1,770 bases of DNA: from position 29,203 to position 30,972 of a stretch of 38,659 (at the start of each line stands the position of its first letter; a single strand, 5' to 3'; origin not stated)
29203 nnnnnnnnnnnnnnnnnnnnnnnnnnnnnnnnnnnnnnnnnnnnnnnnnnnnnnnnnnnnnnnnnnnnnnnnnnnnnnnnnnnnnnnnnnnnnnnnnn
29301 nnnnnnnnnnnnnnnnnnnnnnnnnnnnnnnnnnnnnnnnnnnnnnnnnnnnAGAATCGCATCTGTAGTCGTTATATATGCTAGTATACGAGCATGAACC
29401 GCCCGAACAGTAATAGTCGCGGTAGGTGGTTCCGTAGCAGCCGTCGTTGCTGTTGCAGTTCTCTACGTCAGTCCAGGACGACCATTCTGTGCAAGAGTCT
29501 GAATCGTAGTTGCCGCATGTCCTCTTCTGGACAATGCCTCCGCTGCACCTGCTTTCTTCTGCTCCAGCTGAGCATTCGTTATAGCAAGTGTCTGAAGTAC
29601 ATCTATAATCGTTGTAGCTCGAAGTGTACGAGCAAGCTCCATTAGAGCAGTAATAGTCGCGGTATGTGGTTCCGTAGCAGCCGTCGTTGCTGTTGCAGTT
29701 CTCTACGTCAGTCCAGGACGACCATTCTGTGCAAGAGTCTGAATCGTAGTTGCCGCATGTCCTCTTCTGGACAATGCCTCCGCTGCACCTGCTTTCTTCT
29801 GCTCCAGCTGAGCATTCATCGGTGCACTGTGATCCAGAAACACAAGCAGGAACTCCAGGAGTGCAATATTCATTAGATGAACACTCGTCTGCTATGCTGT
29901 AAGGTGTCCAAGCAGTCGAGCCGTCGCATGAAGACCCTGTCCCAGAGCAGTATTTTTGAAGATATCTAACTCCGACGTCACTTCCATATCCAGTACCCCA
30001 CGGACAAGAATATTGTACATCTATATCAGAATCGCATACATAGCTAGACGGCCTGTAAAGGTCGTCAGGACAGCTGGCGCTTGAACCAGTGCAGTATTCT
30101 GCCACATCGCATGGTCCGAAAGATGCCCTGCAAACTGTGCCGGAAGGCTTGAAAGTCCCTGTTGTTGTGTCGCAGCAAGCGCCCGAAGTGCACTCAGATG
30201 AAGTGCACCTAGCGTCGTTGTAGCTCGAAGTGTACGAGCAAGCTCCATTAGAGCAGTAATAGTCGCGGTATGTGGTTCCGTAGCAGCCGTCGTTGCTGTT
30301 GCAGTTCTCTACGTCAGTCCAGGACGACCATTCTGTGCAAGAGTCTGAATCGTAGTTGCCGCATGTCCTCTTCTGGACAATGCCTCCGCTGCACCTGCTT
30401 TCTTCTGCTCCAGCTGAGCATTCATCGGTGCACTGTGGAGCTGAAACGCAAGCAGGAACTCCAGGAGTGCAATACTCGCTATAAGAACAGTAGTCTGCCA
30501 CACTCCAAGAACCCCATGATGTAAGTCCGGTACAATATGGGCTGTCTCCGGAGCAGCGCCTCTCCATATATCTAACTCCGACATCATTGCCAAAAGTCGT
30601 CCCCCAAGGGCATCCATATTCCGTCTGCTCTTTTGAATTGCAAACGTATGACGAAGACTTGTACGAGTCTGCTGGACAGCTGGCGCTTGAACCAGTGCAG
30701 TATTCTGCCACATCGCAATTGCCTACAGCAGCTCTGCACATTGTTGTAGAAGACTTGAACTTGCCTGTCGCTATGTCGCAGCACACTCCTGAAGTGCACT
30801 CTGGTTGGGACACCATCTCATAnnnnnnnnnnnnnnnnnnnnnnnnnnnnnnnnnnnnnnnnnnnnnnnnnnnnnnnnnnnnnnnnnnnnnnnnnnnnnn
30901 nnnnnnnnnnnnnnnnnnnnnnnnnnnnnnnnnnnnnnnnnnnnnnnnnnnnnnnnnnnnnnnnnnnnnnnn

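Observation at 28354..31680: Giant cysteine-rich surface protein carrying two ADAM-type disintegrin-like motifs in an archaeon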

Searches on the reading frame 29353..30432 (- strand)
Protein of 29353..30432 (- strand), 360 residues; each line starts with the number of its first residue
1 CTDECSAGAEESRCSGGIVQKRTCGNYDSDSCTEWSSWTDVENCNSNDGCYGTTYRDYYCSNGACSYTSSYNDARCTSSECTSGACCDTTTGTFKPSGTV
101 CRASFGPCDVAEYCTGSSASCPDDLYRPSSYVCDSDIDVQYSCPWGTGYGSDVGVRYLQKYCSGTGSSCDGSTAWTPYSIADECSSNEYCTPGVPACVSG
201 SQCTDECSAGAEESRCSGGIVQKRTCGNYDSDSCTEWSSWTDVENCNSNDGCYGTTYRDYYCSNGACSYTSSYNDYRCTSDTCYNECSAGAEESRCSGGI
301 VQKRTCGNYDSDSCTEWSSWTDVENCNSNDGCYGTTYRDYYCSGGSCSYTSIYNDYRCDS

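Call 43: search_protein_families(library=pfam, proteins=[window:29353-30432:-], max_evalue=1)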
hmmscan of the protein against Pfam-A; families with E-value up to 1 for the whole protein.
window:29353-30432:- (360 aa): 2 families
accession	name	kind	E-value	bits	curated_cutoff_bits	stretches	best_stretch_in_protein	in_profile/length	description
PF00200.28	Disintegrin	-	0.00011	23.4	35.1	1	62-124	11-75/75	Disintegrin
PF12253.13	CAF1A_dimeriz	-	0.6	10.7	25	0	21-48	33-62/75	Chromatin assembly factor 1 subunit A dimerization domain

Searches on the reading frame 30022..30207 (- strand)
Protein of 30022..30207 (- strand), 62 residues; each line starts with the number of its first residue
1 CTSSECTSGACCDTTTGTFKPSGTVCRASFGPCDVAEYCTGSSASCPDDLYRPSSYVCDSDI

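Call 3: search_protein_families(library=pfam, proteins=[window:30022-30207:-], max_evalue=10)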
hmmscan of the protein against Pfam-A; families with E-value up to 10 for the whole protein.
window:30022-30207:- (62 aa): 1 family
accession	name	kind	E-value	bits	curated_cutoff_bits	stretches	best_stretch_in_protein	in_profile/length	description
PF00200.28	Disintegrin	-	5.4e-11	43.5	35.1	1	3-49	30-75/75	Disintegrin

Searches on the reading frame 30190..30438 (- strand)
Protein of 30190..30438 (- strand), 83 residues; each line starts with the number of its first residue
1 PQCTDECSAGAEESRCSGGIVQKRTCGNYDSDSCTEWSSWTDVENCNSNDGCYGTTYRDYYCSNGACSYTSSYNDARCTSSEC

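Call 71: predict_structure(alignment_id=A6)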
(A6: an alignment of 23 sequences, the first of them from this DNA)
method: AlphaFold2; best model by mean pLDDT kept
length: 83 residues; sequences in the alignment: 23
mean_pLDDT: 90.3   pTM: 0.69
mean pLDDT of the five models: 90.3, 89.1, 86.0, 81.0, 70.3
residues with pLDDT >= 90: 60; 70-90: 18; 50-70: 3; < 50: 2
segments of 3 or more residues with pLDDT < 50: none
pLDDT, mean of each block of 10 residues (from residue 1): 87 95 94 92 94 92 95 86 49
secondary structure, 60 per line:
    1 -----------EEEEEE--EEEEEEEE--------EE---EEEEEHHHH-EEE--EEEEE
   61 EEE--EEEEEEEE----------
elements in order: E12-17 E20-27 E41-45 H46-49 E51-53 E56-63 E66-73

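Call 73: fold_search(model_id=the predicted structure, library=pdb)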
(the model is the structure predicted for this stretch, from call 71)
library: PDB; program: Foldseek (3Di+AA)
matches with E <= 10: 71; with E <= 0.001: 0
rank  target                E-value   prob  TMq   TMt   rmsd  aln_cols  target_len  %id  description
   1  2qmi_A                1.7e+00  0.13  0.25  0.06  11.3        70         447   20  Structure of the octameric penicillin-binding protein homologue from Pyrococcus abyssi (released 2008-07-22)
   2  1wd1_A                3.4e+00  0.10  0.23  0.29  13.5        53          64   13  Crystal structures of the hyperthermophilic chromosomal protein Sac7d in complex with DNA decamers (released 2004-08-03)
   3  5z4g_A                3.4e+00  0.08  0.25  0.16  13.2        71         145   18  Crystal structure of secretory abundant heat soluble protein 4 from Ramazzottius varieornatus (released 2018-04-11)
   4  8q2m_AA               3.8e+00  0.18  0.27  0.33   8.8        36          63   14  18mer DNA mimic Foldamer with an Aliphatic linker in complex with Sac7d V26A/M29A protein (released 2023-08-23)
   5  4bdw                  4.0e+00  0.12  0.29  0.29   8.0        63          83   13  The structure of the FnI-EGF tandem domain of coagulation factor XII in complex with Holmium (released 2013-02-13)
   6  9qog_B                4.3e+00  0.10  0.27  0.33  14.7        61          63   11  Crystal structure of Nanofitin C10 in complex with a a double-helical aromatic oligoamide foldamer (released 2026-04-08)
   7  5yvq_A                4.3e+00  0.06  0.24  0.08  12.9        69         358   13  Complex of Mu phage tail fiber and its chaperone (released 2019-05-22)
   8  9qdo_A                4.5e+00  0.12  0.27  0.23  12.6        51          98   14  Crystal structure of the aromatic oligoamide foldamer binder Nanofitin C10 fused to a coiled-coil domain (released 2026-03-18)
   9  7jij_B                4.5e+00  0.11  0.27  0.26   3.8        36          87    6  ATP-bound AMP-activated protein kinase (released 2021-07-28)
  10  5z4g_B                4.5e+00  0.06  0.26  0.16  13.3        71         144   18  Crystal structure of secretory abundant heat soluble protein 4 from Ramazzottius varieornatus (released 2018-04-11)
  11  6ven_M                4.5e+00  0.02  0.16  0.05  10.6        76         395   18  Yeast COMPASS in complex with a ubiquitinated nucleosome (released 2020-01-15)
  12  5ixa_B                5.0e+00  0.04  0.24  0.09  15.5        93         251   11  HCMV DNA polymerase processivity subunit UL44 at neutral pH and low salt (released 2016-11-30)
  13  7ucz_A                5.3e+00  0.08  0.25  0.17  10.5        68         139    7  The Crystal Structure of Apo Monomer F57:H:H:H:H:H:H:R58 Mutant of HCRBPII with Histidine Insertion in the Hinge Loop  (released 2023-10-18)
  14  2ygd_A                5.3e+00  0.06  0.26  0.14   8.3        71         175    6  Molecular architectures of the 24meric eye lens chaperone alphaB- crystallin elucidated by a triple hybrid approach (released 2011-12-07)
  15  1ca5_A                6.0e+00  0.07  0.24  0.30  13.6        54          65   13  INTERCALATION SITE OF HYPERTHERMOPHILE CHROMOSOMAL PROTEIN SSO7D/SAC7D BOUND TO DNA (released 2000-02-23)
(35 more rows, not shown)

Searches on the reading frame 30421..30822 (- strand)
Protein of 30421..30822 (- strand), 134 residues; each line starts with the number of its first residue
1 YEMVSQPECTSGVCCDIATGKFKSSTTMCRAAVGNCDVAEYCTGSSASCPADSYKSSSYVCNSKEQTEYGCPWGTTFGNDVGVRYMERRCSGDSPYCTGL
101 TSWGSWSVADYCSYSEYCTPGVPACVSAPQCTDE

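Call 35: find_homologous_proteins(query=A3, max_evalue=0.00001)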
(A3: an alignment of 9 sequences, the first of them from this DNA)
Query A3 (9 sequences) (134 aa, profile of the alignment): 6 proteins with E <= 0.00001 among 183 candidates.
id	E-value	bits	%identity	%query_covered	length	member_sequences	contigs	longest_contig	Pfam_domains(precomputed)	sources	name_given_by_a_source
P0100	1.6e-25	108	49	51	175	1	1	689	-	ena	-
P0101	4.6e-21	93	43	56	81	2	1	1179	-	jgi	-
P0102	6.8e-20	90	43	58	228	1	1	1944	-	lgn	-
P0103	2.1e-18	85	48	39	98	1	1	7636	-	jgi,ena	-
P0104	4.9e-17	80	55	46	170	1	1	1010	-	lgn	-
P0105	6.5e-15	73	42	45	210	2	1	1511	-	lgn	-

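Call 47: predict_structure(alignment_id=A5)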
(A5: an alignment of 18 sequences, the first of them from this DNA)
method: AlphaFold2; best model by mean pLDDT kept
length: 133 residues; sequences in the alignment: 18
mean_pLDDT: 89.7   pTM: 0.65
mean pLDDT of the five models: 89.7, 72.0, 69.3, 67.0, 65.5
residues with pLDDT >= 90: 93; 70-90: 31; 50-70: 5; < 50: 4
segments of 3 or more residues with pLDDT < 50: 130-133
pLDDT, mean of each block of 10 residues (from residue 1): 79 93 90 87 87 91 96 96 97 92 97 95 81 41
secondary structure, 60 per line:
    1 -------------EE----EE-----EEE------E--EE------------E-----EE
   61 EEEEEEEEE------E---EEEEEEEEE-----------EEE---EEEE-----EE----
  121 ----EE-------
elements in order: E27-29 E59-69 E80-88 E100-102 E106-109

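Call 49: fold_search(model_id=the predicted structure, library=pdb)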
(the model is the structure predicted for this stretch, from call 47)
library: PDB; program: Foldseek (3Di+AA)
matches with E <= 10: 39; with E <= 0.001: 0
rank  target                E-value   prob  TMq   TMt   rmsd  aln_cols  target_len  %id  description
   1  3k7n_A                1.0e-03  1.00  0.35  0.13  15.3       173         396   19  Structures of two elapid snake venom metalloproteases with distinct activities highlight the disulfide patterns in the (released 2010-03-02)
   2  2dw1_A                5.2e-03  1.00  0.34  0.12   1.8        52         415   46  Crystal structure of VAP2 from Crotalus atrox venom (Form 2-2 crystal) (released 2007-07-10)
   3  3hdb_A                7.8e-03  1.00  0.35  0.12   1.7        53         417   45  Crystal structure of AaHIV, A metalloproteinase from venom of Agkistrodon Acutus (released 2009-08-11)
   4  2dw0_A                8.7e-03  1.00  0.35  0.12   1.9        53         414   45  Crystal structure of VAP2 from Crotalus atrox venom (Form 2-1 crystal) (released 2007-07-10)
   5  3k7l                  1.0e-02  1.00  0.36  0.12   1.2        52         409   42  Structures of two elapid snake venom metalloproteases with distinct activities highlight the disulfide patterns in the D (released 2010-03-02)
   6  3dsl_B                1.2e-02  1.00  0.34  0.12   2.2        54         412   44  The Three-dimensional Structure of Bothropasin, the Main Hemorrhagic Factor from Bothrops jararaca venom. (released 2008-10-21)
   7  3dsl_A                1.5e-02  1.00  0.35  0.12   1.7        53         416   45  The Three-dimensional Structure of Bothropasin, the Main Hemorrhagic Factor from Bothrops jararaca venom. (released 2008-10-21)
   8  2ao7                  2.5e-02  1.00  0.33  0.30   2.3        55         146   33  Adam10 Disintegrin and cysteine- rich domain (released 2006-08-08)
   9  2erq_A                2.6e-02  1.00  0.36  0.12   3.3        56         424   39  Crystal structure of vascular apoptosis-inducing protein-1(tetragonal crystal form) (released 2006-06-20)
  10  8hpy_A                2.8e-02  1.00  0.37  0.10   1.2        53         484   40  Crystal structure of human LGI1-ADAM22 complex (released 2023-12-13)
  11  2ero_A                2.8e-02  1.00  0.34  0.11  11.7        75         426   33  Crystal structure of vascular apoptosis-inducing protein-1(orthorhombic crystal form) (released 2006-06-20)
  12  2e3x_A                3.1e-02  0.60  0.27  0.10  16.7       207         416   17  Crystal structure of Russell's viper venom metalloproteinase (released 2007-12-11)
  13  2erq_B                3.3e-02  1.00  0.30  0.10   2.1        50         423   42  Crystal structure of vascular apoptosis-inducing protein-1(tetragonal crystal form) (released 2006-06-20)
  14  5y2z_A                4.1e-02  1.00  0.33  0.10   2.4        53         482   38  Crystal structure of human LGI1 EPTP-ADAM22 complex (released 2018-05-02)
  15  9clp_A                4.4e-02  1.00  0.33  0.11   2.1        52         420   44  Structure of ecarin from the venom of Kenyan saw-scaled viper in complex with the Fab of neutralizing antibody H11 (released 2024-09-11)
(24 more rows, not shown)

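Call 86: search_protein_families(library=pfam, alignment_id=A5, max_evalue=1)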
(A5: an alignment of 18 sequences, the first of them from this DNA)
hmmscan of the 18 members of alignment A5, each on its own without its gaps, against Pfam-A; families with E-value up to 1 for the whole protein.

A. member 1, seq(133 aa): 1 family
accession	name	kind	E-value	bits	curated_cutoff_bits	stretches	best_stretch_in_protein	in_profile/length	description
PF00200.28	Disintegrin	-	2.6e-10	41.4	35.1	1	5-51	30-75/75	Disintegrin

B. families by the number of members that match (of 18 scanned): 4 families
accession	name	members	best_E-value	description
PF00200.28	Disintegrin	5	2.6e-10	Disintegrin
PF23223.1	zf-C2H2_ZNF462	3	0.098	Zinc finger protein 462, C2H2 zinc finger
PF21164.2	Dumpy_DPY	1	0.0013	Dumpy, DPY module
PF25585.1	zf-CCCH_DUS3L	1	0.26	DUS3L CCCH zinc finger domain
